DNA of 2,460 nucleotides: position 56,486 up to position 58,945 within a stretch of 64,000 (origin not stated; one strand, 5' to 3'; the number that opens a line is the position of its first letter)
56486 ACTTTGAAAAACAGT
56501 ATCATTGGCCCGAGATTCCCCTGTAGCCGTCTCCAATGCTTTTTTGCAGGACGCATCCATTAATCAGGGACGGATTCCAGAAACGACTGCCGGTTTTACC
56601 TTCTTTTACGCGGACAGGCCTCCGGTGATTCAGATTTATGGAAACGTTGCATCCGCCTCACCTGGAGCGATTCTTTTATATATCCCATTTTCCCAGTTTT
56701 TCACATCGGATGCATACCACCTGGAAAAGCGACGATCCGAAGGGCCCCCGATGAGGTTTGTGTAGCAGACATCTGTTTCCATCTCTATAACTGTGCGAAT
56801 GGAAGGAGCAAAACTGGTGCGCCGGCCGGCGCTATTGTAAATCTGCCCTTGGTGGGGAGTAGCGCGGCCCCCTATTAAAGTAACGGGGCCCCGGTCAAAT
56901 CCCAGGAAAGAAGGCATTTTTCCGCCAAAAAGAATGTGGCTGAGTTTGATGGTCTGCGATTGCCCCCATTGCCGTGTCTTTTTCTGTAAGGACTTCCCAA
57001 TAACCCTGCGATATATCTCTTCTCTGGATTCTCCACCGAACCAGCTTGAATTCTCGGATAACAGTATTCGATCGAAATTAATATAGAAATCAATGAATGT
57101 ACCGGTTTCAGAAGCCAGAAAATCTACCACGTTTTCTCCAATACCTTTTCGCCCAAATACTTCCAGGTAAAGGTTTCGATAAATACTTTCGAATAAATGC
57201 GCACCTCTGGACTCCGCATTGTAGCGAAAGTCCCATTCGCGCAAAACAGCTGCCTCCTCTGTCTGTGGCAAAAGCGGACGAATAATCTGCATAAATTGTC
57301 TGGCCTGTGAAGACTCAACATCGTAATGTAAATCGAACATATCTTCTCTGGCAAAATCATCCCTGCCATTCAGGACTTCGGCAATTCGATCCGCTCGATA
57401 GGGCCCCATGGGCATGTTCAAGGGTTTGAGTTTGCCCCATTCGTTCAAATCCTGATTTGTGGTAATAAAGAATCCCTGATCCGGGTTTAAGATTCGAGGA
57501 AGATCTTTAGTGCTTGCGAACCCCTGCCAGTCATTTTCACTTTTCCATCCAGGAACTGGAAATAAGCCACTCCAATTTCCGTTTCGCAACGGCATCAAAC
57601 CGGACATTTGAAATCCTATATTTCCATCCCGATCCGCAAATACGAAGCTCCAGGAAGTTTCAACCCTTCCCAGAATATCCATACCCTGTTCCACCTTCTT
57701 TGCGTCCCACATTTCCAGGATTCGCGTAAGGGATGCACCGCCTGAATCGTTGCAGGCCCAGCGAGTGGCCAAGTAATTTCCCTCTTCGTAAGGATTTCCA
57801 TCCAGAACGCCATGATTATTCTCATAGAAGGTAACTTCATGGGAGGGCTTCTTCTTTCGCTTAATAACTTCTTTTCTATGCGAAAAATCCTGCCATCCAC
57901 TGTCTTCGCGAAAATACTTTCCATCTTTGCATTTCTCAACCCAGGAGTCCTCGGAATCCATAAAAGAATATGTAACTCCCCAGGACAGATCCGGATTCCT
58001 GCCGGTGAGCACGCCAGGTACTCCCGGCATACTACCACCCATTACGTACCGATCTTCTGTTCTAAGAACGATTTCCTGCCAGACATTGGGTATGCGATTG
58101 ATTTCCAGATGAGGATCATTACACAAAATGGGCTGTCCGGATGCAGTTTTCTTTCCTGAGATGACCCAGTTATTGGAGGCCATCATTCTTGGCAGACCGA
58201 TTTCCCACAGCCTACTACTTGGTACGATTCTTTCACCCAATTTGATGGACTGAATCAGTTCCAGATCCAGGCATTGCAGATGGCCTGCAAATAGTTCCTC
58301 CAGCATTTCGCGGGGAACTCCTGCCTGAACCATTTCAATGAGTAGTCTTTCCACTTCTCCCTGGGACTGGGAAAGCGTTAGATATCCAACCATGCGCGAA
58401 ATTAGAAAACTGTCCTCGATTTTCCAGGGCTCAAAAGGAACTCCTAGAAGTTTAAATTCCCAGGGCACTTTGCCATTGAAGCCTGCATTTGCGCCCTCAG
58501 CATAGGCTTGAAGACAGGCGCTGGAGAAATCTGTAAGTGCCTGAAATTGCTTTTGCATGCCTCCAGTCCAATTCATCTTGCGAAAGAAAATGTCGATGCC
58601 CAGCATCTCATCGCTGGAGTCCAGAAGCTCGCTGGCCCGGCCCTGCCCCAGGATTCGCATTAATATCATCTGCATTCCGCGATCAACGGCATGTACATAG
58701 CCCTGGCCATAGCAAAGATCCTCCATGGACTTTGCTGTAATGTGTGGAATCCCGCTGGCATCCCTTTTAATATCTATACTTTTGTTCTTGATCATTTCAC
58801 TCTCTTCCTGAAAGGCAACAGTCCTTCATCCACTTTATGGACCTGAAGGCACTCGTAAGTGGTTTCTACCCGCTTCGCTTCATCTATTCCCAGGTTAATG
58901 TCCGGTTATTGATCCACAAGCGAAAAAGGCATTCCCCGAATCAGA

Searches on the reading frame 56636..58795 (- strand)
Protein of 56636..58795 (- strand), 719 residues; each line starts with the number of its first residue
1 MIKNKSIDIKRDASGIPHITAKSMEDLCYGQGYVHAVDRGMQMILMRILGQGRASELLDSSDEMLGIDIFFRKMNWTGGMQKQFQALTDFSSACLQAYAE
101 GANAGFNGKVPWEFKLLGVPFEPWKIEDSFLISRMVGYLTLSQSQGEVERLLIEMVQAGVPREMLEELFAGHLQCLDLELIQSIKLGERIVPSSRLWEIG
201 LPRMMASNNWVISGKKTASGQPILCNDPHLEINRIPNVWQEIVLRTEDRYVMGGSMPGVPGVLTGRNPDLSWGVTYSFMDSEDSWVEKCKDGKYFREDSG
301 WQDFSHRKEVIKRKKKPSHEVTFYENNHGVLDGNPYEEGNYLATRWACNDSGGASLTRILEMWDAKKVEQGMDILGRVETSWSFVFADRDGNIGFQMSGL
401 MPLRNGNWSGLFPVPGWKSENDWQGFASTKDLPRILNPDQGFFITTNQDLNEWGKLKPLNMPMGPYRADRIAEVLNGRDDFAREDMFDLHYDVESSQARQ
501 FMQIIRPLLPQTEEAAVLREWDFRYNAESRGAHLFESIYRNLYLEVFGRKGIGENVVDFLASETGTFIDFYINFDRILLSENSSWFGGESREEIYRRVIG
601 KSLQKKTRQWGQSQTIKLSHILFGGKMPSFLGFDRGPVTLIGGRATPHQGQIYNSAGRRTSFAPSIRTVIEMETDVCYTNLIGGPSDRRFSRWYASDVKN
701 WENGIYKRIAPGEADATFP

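Call 17: search_protein_families(library=pfam, proteins=[window:56636-58795:-], max_evalue=0.00001)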
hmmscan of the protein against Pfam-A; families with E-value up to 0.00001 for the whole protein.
window:56636-58795:- (719 aa): 1 family
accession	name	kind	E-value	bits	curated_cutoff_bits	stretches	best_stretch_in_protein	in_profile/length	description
PF01804.23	Penicil_amidase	-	6.4e-152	508.4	21.3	1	7-710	2-667/675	Penicillin amidase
